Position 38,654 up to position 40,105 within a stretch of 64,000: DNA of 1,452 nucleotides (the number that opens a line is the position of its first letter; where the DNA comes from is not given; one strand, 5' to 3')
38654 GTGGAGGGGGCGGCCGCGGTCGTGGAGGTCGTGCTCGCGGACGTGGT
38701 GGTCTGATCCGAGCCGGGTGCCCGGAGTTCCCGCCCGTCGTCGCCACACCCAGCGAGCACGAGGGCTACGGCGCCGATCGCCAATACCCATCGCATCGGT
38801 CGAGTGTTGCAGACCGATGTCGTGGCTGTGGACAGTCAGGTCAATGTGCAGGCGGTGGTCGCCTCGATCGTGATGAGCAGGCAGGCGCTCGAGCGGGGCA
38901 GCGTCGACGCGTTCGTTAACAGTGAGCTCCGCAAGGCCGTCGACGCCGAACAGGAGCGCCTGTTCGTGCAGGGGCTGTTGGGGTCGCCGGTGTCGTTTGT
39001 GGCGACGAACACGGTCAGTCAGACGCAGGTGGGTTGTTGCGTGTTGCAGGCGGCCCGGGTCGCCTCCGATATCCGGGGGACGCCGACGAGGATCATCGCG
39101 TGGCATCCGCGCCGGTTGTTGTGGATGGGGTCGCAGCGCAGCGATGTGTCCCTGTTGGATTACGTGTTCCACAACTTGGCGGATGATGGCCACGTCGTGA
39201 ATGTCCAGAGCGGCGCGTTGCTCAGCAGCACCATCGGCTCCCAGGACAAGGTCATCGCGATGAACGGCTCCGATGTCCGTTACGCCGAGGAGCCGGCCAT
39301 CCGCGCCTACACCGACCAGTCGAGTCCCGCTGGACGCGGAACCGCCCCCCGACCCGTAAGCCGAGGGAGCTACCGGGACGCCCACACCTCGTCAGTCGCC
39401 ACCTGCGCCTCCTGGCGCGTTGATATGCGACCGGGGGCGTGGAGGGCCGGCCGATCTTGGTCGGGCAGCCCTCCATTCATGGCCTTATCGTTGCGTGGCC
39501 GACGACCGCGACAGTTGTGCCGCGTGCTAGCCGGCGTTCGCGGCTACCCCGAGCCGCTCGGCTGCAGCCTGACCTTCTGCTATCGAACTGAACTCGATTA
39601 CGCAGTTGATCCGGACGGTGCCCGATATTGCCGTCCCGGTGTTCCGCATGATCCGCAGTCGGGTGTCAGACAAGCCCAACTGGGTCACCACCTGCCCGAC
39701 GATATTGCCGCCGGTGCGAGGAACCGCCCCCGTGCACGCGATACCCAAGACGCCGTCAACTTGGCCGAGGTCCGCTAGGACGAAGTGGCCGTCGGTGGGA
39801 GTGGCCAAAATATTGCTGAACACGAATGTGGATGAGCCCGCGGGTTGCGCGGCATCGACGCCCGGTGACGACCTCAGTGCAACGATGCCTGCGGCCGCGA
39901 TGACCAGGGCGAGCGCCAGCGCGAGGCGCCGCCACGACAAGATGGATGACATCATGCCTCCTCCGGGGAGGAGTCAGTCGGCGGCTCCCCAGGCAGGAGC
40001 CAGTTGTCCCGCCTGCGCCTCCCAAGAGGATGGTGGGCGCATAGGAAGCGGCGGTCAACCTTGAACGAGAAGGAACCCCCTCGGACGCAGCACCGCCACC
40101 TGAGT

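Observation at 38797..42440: Compositionally distinct ~3.6-kb island of orphan genes, bounded by an imperfect direct repeat and opening with a headless HK97-type capsid gene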

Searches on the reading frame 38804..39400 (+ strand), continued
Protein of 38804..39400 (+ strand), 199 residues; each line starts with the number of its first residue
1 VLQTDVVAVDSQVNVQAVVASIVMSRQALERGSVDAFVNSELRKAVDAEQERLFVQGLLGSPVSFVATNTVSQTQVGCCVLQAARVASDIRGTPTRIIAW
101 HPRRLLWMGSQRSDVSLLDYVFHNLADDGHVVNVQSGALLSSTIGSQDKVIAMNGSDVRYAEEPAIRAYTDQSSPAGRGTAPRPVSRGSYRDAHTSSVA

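Call 85: predict_structure(alignment_id=A1)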
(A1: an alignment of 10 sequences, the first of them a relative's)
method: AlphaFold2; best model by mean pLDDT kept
length: 426 residues; sequences in the alignment: 10
mean_pLDDT: 66.0   pTM: 0.63
mean pLDDT of the five models: 66.0, 64.9, 63.4, 61.2, 50.5
residues with pLDDT >= 90: 0; 70-90: 230; 50-70: 96; < 50: 100
segments of 3 or more residues with pLDDT < 50: 1-3, 63-67, 108-151, 187-204, 317-330, 353-359, 420-426
pLDDT, mean of each block of 10 residues (from residue 1): 62 82 76 56 76 71 50 72 81 79 59 34 39 35 41 64 84 71 58 32 59 83 84 82 82 81 66 70 67 77 77 59 45 63 71 47 80 81 69 81 80 67 34
secondary structure, 60 per line:
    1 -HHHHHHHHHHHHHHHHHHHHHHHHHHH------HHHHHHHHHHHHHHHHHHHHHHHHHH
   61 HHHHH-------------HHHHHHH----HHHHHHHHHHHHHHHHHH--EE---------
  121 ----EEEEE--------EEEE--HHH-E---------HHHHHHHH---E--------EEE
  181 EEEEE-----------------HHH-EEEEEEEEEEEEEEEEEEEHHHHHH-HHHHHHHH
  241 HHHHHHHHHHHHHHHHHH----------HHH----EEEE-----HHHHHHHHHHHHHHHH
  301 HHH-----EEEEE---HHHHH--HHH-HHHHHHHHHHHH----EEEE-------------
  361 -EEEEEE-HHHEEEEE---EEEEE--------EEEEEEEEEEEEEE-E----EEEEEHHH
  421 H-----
elements in order: H2-28 H35-65 H79-85 H90-107 E125-129 E138-141 H158-165 E178-185 E207-225 H226-231 H233-258 E276-279 H285-303 E309-313 H317-321 H328-339 E344-347 E362-367 E372-376 E380-384 E393-406 E413-417 H418-421

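Call 87: fold_search(model_id=the predicted structure, library=pdb)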
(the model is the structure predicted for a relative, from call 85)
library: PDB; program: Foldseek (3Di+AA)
matches with E <= 10: 749; with E <= 0.001: 334
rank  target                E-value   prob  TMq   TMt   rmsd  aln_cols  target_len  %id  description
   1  9kmg_A                1.5e-11  1.00  0.40  0.56   8.0       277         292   14  Cryo-EM Structure of Bacteriophage FCWL1 Capsid (released 2025-01-22)
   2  9kmg_D                4.0e-11  1.00  0.39  0.53   8.1       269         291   14  Cryo-EM Structure of Bacteriophage FCWL1 Capsid (released 2025-01-22)
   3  8cfa_B                5.1e-11  1.00  0.42  0.71   4.4       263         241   15  HK97 Prohead II as part of a DNA packaging complex (released 2023-05-24)
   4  3e8k_D                8.7e-11  1.00  0.41  0.65   5.2       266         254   15  Crystal structure of HK97 Prohead II (released 2009-02-17)
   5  9lbm_A                1.1e-10  1.00  0.36  0.51   9.3       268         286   22  Cryo-EM structure of bacteriophage phiXacJX1 capsid (released 2025-05-07)
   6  8cfa_F                1.2e-10  1.00  0.40  0.68   4.6       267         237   16  HK97 Prohead II as part of a DNA packaging complex (released 2023-05-24)
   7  9fy6_B                1.3e-10  1.00  0.42  0.61   7.9       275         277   11  Single particle cryo-EM reconstruction of Bacillus Methanolicus encapsulin nano compartment (released 2025-06-11)
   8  8rvj_A                1.4e-10  1.00  0.41  0.63   4.0       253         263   10  Engineered Encapsulin P3P4 (released 2024-02-14)
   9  8cfa_A                1.5e-10  1.00  0.38  0.66   5.9       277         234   16  HK97 Prohead II as part of a DNA packaging complex (released 2023-05-24)
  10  8cfa_C                1.6e-10  1.00  0.43  0.71   4.5       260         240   16  HK97 Prohead II as part of a DNA packaging complex (released 2023-05-24)
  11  8fqk_A                1.6e-10  1.00  0.40  0.61   5.1       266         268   15  Asymmetric unit of HK97 phage prohead I (released 2023-06-28)
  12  9fy6_A                2.0e-10  1.00  0.41  0.60   6.7       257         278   11  Single particle cryo-EM reconstruction of Bacillus Methanolicus encapsulin nano compartment (released 2025-06-11)
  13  9kmg_G                2.3e-10  1.00  0.39  0.54   8.1       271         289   12  Cryo-EM Structure of Bacteriophage FCWL1 Capsid (released 2025-01-22)
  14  8cfa_D                3.0e-10  1.00  0.42  0.70   4.7       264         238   16  HK97 Prohead II as part of a DNA packaging complex (released 2023-05-24)
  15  9kzj_A                3.1e-10  1.00  0.41  0.56   8.0       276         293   14  Cryo-EM structure of bacteriophage T1 capsid (released 2025-03-12)
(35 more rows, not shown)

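Call 98: find_related_loci(query=A4, collection=viral_contigs, flank=10000)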
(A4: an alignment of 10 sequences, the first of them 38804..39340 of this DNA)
Query A4 (179 aa) in viral_contigs; peptide patterns used: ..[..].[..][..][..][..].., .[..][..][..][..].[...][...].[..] (x = any residue, [..] = any of these).
89 stretches matched a pattern, but none encodes a relative of the query by tblastn (E <= 1e-3).

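Call 99: find_encoding_contigs(protein=P0007, flank=10000, max_places=3)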
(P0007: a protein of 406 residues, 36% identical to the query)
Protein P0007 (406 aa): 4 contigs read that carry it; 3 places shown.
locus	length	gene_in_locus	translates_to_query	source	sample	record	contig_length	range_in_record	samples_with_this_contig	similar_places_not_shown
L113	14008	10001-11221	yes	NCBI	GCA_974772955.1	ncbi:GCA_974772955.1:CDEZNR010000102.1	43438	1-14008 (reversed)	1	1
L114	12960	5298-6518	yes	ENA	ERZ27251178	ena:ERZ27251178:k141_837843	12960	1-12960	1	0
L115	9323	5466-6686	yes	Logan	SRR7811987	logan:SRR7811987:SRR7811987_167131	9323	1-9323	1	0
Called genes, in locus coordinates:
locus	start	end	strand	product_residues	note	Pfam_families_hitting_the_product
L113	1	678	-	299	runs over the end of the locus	PF21686:LigD_Prim-Pol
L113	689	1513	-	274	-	PF00561:Abhydrolase_1, PF12146:Hydrolase_4, PF12697:Abhydrolase_6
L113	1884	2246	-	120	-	PF18480:DUF5615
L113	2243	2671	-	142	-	PF04255:DUF433 (faint)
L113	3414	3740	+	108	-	PF13560:HTH_31, PF12844:HTH_19 (weak), PF01381:HTH_3, PF13443:HTH_26 (weak)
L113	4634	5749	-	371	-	PF26003:Integrase_N_phage, PF00589:Phage_integrase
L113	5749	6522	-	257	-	PF13560:HTH_31 (weak)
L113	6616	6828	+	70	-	PF12728:HTH_17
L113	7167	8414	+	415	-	PF13481:AAA_25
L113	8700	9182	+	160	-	PF12728:HTH_17 (weak)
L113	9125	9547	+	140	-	-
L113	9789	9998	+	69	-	-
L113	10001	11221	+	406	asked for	PF05065:Phage_capsid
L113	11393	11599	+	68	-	-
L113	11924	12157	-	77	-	-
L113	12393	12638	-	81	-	-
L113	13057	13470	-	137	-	-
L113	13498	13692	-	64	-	-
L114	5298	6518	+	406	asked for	PF05065:Phage_capsid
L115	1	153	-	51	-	?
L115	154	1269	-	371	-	PF26003:Integrase_N_phage, PF00589:Phage_integrase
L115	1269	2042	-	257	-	PF13560:HTH_31 (weak)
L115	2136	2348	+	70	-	PF12728:HTH_17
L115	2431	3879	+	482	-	PF13481:AAA_25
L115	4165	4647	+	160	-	PF12728:HTH_17 (weak)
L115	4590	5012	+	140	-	-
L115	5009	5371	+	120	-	-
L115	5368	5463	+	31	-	-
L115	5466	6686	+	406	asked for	PF05065:Phage_capsid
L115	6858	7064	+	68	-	-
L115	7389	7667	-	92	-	-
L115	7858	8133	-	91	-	-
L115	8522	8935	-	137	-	-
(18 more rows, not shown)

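Call 100: find_encoding_contigs(protein=P0008, flank=10000, max_places=3)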
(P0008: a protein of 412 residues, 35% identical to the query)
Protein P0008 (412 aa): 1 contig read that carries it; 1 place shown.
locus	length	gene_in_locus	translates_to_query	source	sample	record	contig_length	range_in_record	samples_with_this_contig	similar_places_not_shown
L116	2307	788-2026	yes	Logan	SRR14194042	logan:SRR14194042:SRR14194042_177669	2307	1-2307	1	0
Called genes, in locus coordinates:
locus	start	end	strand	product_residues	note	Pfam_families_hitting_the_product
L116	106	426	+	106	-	-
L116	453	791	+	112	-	-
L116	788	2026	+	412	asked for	PF05065:Phage_capsid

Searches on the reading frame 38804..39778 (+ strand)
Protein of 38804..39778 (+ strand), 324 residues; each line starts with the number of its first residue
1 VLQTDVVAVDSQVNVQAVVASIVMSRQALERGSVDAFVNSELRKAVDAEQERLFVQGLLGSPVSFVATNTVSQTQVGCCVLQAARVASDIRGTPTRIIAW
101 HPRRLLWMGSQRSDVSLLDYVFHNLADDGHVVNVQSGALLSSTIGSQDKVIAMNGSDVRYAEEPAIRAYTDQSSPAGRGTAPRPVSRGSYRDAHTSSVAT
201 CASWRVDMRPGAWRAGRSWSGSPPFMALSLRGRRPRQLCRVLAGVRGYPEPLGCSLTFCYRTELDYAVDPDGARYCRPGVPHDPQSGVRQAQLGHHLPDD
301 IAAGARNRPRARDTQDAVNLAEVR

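Call 4: search_protein_families(library=pfam, max_evalue=1, proteins=[window:38804-39778:+])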
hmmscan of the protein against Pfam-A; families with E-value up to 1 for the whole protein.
window:38804-39778:+ (324 aa): 0 families

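Call 5: search_protein_families(library=phrogs, max_evalue=1, proteins=[window:38804-39778:+])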
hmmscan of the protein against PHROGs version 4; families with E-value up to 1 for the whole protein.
window:38804-39778:+ (324 aa): 1 family
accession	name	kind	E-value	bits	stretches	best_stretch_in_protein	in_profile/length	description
phrog_2263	-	head and packaging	0.11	12.4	1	5-174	337-506/551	major head protein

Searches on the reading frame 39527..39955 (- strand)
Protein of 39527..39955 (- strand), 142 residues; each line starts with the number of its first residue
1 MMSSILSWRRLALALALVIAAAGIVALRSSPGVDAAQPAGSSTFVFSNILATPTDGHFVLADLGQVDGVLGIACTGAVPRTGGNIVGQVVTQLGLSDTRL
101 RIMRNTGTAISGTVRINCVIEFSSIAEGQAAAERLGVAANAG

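Call 4: search_protein_families(library=pfam, max_evalue=1, proteins=[window:39527-39955:-])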
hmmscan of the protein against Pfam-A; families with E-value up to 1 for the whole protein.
window:39527-39955:- (142 aa): 1 family
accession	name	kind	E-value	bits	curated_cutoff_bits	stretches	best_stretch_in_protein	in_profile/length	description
PF01241.23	PSI_PSAK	-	0.044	14.2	23.2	1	14-59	12-57/70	Photosystem I psaG / psaK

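Call 5: search_protein_families(library=phrogs, max_evalue=1, proteins=[window:39527-39955:-])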
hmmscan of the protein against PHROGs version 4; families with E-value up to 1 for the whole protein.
window:39527-39955:- (142 aa): 1 family
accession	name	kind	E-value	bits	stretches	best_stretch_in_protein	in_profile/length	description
phrog_11990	-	unknown function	0.23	12.7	1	57-83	15-41/82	-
